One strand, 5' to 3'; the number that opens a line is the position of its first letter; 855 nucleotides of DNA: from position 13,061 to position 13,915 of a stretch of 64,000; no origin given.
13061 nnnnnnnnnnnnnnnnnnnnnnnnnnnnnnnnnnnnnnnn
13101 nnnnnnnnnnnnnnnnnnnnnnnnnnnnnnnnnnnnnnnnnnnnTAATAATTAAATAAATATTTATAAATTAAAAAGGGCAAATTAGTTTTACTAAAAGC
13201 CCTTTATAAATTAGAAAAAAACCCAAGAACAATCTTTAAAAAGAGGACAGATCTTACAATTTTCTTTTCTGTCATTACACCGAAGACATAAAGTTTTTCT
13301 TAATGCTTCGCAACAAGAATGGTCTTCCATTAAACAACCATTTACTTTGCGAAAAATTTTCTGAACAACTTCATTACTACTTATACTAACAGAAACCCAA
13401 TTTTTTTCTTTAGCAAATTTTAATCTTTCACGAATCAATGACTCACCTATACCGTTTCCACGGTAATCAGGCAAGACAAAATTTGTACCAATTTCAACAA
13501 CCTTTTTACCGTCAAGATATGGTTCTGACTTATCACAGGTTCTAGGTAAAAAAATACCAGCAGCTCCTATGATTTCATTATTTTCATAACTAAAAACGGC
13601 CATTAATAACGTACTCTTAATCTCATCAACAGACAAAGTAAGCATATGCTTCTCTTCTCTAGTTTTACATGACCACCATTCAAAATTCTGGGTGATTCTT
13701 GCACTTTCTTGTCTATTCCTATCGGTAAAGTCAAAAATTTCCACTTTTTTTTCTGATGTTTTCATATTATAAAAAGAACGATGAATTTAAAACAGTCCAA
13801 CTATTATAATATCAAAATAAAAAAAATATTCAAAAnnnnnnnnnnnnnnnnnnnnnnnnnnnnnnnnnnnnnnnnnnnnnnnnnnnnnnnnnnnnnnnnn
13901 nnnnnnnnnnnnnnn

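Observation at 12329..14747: Co-directional GNAT acyltransferase, arginase-family ureohydrolase and AstE/AspA-family deacylase: a candidate acyl-protected guanidino or amidino compound pathway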

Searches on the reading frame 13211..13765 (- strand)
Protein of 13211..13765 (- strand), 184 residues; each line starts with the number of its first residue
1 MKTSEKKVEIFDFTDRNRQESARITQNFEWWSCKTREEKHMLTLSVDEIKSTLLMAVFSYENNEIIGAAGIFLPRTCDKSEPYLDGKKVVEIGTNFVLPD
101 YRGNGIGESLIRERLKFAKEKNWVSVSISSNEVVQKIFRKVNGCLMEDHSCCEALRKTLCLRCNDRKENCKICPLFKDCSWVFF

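Call 3: search_protein_families(library=pfam, proteins=[window:13211-13765:-], max_evalue=0.01)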
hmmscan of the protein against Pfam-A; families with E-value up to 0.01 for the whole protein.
window:13211-13765:- (184 aa): 5 families
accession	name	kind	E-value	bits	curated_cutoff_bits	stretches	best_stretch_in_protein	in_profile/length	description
PF00583.31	Acetyltransf_1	-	7.5e-10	39.6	20.7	1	51-140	31-113/116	Acetyltransferase (GNAT) family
PF13508.13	Acetyltransf_7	-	7.7e-06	26.6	27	1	60-123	9-62/84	Acetyltransferase (GNAT) domain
PF13673.13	Acetyltransf_10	-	9.7e-05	22.8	23.6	1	59-140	36-104/128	Acetyltransferase (GNAT) domain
PF14542.12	Acetyltransf_CG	-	0.00069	20.1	30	1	85-123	20-58/80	GCN5-related N-acetyl-transferase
PF17013.11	Acetyltransf_15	-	0.0017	18.2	35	1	7-116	36-99/210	Putative acetyl-transferase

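Call 4: search_protein_families(library=ncbifam, proteins=[window:13211-13765:-], max_evalue=0.01)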
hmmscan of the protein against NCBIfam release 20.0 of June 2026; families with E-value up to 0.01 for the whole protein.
window:13211-13765:- (184 aa): 1 family
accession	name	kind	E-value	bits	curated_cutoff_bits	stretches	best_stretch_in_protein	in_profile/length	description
TIGR01575.1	rimI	equivalog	0.0031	17.7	86.4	1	95-141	61-110/132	ribosomal protein S18-alanine N-acetyltransferase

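Call 14: find_homologous_proteins(query=window:13211-13765:-)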
Query window:13211-13765:- (184 aa): 6 proteins with E <= 0.001 among 39 candidates.
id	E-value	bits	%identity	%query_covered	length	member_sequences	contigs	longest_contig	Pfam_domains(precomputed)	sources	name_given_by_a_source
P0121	2.7e-121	420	100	100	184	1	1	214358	PF13508.14,PF00583.32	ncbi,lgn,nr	ncbi:GNAT family N-acetyltransferase [Candidatus Nomurabacteria bacterium]|nr:GNAT family N-acetyltr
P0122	5.3e-62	227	57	95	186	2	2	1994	PF13508.14,PF17013.12,PF00583.32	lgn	-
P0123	7.6e-62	226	58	96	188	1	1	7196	PF00583.32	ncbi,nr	ncbi:MAG: GNAT family N-acetyltransferase [Chitinophagaceae bacterium]|nr:GNAT family N-acetyltransf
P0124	7.8e-62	226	57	99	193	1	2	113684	PF13508.14,PF00583.32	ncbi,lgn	-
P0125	9.3e-59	216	57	96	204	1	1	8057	PF00583.32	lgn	-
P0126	1.8e-58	215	59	96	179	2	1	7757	PF00583.32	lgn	-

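Call 15: find_encoding_contigs(protein=P0123, flank=8000, max_places=3)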
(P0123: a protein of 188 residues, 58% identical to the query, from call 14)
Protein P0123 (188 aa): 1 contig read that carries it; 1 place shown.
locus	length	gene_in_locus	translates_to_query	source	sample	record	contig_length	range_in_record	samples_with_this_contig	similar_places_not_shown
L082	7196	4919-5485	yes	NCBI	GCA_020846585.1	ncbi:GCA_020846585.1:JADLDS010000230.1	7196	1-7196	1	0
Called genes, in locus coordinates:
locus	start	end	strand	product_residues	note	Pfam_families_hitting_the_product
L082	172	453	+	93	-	-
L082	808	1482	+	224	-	-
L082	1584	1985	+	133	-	-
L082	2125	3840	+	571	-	PF03485:Arg_tRNA_synt_N, PF00750:tRNA-synt_1d, PF05746:DALR_1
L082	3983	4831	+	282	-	PF00491:Arginase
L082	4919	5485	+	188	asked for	PF00583:Acetyltransf_1 (weak)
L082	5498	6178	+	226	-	PF01427:Peptidase_M15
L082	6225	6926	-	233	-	PF01177:Asp_Glu_race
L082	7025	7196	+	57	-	?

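Call 16: find_encoding_contigs(protein=P0125, flank=8000, max_places=3)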
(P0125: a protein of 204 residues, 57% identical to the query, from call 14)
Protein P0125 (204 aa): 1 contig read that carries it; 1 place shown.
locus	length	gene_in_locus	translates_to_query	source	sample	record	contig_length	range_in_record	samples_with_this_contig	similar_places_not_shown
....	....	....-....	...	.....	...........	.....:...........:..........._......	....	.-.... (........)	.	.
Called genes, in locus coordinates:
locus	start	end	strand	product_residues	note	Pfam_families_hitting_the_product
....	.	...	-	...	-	?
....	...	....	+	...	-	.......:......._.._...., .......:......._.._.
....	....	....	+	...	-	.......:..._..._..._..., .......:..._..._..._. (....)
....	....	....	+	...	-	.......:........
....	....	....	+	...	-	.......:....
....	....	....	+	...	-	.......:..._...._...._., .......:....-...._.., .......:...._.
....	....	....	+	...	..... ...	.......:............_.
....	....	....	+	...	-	?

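Call 17: find_encoding_contigs(protein=P0126, flank=8000, max_places=3)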
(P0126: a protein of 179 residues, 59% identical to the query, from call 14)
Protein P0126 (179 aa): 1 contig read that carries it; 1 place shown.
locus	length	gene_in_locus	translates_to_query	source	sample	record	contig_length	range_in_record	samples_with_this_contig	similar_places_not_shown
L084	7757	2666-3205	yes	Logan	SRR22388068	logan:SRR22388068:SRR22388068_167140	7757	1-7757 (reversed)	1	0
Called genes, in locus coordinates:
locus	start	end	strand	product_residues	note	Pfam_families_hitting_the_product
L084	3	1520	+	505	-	?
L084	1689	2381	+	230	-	-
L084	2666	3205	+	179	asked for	PF00583:Acetyltransf_1 (weak)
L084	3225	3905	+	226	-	PF01427:Peptidase_M15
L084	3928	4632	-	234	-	PF01177:Asp_Glu_race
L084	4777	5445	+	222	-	-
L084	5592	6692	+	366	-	PF13378:MR_MLE_C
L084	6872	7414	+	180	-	PF18306:LDcluster4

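Call 20: search_solved_structures(query=window:13211-13765:-, max_evalue=1, show_alignments=2)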
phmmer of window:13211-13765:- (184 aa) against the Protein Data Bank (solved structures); distinct sequences matched with E-value up to 1: 8.
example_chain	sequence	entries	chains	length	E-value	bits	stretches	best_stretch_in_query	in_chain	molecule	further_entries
3mgd_A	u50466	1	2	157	0.0063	19.2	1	47-141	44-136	Predicted acetyltransferase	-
3fb3_A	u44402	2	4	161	0.039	16.6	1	63-141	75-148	N-acetyltransferase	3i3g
2atr_A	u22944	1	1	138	0.053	16.2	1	86-151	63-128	acetyltransferase, GNAT family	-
7wx5_A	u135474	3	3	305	0.3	13.8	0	90-129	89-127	N-acetyltransferase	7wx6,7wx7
2bei_A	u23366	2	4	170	0.32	13.6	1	92-122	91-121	Diamine acetyltransferase 2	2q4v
9g7f_C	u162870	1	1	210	0.42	13.3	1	65-124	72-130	Acetoin utilization protein AcuA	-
2pr1_A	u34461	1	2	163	0.84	12.3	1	71-115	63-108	Uncharacterized N-acetyltransferase ylbP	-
6yzz_A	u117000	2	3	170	0.91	12.2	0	85-140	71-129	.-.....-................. 50 | Acyl-CoA N-acyltransferases (NAT) superfamily protein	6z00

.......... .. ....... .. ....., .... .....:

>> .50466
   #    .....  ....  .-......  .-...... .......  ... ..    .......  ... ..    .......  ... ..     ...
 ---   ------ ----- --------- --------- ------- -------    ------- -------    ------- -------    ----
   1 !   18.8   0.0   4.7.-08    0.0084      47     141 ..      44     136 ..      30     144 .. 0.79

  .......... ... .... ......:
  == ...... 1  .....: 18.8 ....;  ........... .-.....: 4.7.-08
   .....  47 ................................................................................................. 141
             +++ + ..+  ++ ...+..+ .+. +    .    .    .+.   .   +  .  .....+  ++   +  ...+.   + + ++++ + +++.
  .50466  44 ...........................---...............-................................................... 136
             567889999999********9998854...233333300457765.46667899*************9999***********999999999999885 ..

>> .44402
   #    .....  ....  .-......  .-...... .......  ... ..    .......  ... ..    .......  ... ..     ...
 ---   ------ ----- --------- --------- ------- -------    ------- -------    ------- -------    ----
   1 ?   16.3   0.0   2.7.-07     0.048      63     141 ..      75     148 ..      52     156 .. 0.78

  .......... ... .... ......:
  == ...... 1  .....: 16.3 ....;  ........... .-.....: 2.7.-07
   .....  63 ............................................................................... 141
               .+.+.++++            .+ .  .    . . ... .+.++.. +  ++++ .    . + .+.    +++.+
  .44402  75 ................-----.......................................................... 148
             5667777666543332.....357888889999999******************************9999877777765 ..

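Call 41: search_protein_families(library=ncbifam, proteins=[L084:5592-6692:+], max_evalue=0.001)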
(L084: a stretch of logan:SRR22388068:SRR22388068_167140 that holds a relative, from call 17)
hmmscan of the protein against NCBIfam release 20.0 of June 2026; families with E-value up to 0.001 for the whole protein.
L084:5592-6692:+ (366 aa): 17 families
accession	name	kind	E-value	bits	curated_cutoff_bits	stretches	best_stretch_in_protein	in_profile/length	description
NF041118.1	A_G_epim_Thtga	equivalog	8.4e-36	123.8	500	1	23-349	12-330/341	L-Ala-D/L-Glu epimerase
TIGR02534.1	mucon_cyclo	subfamily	6.1e-30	104.5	334.95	1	51-328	37-313/368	muconate/chloromuconate family cycloisomerase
NF042940.1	racemase_DgcA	equivalog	3.2e-21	75.9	400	1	118-332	88-291/323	N-acetyl-D-Glu racemase DgcA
TIGR01928.1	menC_lowGC_arch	equivalog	5.6e-19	68.3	200.65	1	95-329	73-300/325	o-succinylbenzoate synthase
NF011708.0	PRK15129.1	equivalog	7.7e-13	48.2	343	1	117-339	90-303/321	L-Ala-D/L-Glu epimerase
NF040866.1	AraD_Arch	equivalog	4.9e-12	45.5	650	1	115-308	104-299/372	arabinonate dehydratase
NF043002.1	HProlDhtase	equivalog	1.3e-11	44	500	1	115-300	102-282/366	cis-3-hydroxy-L-proline dehydratase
NF040790.2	glucon_galact_dh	equivalog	3.7e-11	42.5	750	1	111-309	90-298/390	bifunctional D-gluconate/D-galactonate dehydratase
NF047820.1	TalGalacDh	equivalog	1e-10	41.1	500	1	116-332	109-322/371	L-talarate/galactarate dehydratase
NF010624.0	PRK14017.1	equivalog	1.6e-10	40.6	311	1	113-336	81-306/382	galactonate dehydratase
NF043051.1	ManoateDhtManD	equivalog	1.8e-10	40.2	550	1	221-306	224-309/403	D-mannonate dehydratase ManD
NF002782.0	PRK02901.1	equivalog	2.4e-10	39.9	288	1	143-329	76-258/328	o-succinylbenzoate synthase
NF011654.0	PRK15072.1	subfamily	2.5e-09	36.5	430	1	218-306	222-310/404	D-galactonate dehydratase family protein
NF002739.0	PRK02714.1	equivalog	4.6e-08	32.9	259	1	167-327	128-288/320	o-succinylbenzoate synthase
NF003473.0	PRK05105.1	equivalog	1.1e-07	31.2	236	1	163-320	125-281/331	o-succinylbenzoate synthase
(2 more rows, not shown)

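Call 53: search_protein_families(library=pfam, proteins=[L084:1689-2381:+], max_evalue=0.01)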
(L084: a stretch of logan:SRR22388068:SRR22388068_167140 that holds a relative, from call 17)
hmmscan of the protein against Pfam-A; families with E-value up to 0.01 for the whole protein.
L084:1689-2381:+ (230 aa): 1 family
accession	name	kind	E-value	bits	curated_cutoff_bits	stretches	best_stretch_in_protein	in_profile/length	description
PF23039.2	TMEM132_3rd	-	0.0097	15.9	27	0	27-65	4-41/147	TMEM132 cohesin-like domain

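Call 54: search_protein_families(library=ncbifam, proteins=[L082:5498-6178:+, L082:6225-6926:-], max_evalue=0.001)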
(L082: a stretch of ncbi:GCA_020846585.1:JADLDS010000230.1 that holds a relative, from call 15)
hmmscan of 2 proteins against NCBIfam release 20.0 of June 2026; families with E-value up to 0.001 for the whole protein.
L082:5498-6178:+ (226 aa): 3 families
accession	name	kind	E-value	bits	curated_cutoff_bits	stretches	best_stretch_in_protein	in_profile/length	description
NF007557.0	PRK10178.1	equivalog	2.2e-10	40.5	176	1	128-200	96-167/188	D-alanyl-D-alanine dipeptidase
NF033115.1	dipept_VanX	equivalog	3.4e-07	30.3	320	1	126-206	110-190/199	D-Ala-D-Ala dipeptidase VanX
NF000380.1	vanXY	equivalog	0.00029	20.4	250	1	48-201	25-156/179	D,D-carboxypeptidase/D,D-dipeptidase VanXY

L082:6225-6926:- (233 aa): 7 families
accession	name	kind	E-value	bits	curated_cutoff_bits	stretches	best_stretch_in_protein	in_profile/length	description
TIGR00035.1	asp_race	subfamily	8.7e-53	179.3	93.1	1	4-230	2-226/236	amino acid racemase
NF052483.1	racemase_CuyB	equivalog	1.3e-50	172.4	190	1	7-230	1-224/225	cysteate racemase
NF007569.0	PRK10200.1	equivalog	3.5e-23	82.5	417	1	5-230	2-227/230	aspartate/glutamate racemase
TIGR00067.1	glut_race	equivalog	8.9e-13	48.2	146.65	1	65-205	45-185/251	glutamate racemase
NF002035.0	PRK00865.1-3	equivalog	9.8e-12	45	328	1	63-208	48-192/267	glutamate racemase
NF004592.0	PRK05928.4-1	equivalog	7.2e-06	25.7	332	1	83-163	51-135/237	uroporphyrinogen-III synthase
NF005679.0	PRK07475.1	subfamily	0.0001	21.7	231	1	63-204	62-209/246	hypothetical protein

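Call 63: predict_structure(alignment_id=A5)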
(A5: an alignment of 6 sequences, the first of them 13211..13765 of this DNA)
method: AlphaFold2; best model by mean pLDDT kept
length: 184 residues; sequences in the alignment: 6
mean_pLDDT: 85.9   pTM: 0.84
mean pLDDT of the five models: 85.9, 82.5, 82.4, 82.0, 80.8
residues with pLDDT >= 90: 97; 70-90: 65; 50-70: 19; < 50: 3
segments of 3 or more residues with pLDDT < 50: none
pLDDT, mean of each block of 10 residues (from residue 1): 76 75 88 84 79 92 93 87 94 87 90 96 93 90 94 90 56 78 94
secondary structure, 60 per line:
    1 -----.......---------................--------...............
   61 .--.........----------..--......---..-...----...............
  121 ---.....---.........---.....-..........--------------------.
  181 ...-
elements in order: E6-12 H22-37 H46-52 E53-61 E64-72 E87-92 H106-120 E124-128 H132-140 H150-159 E180-183
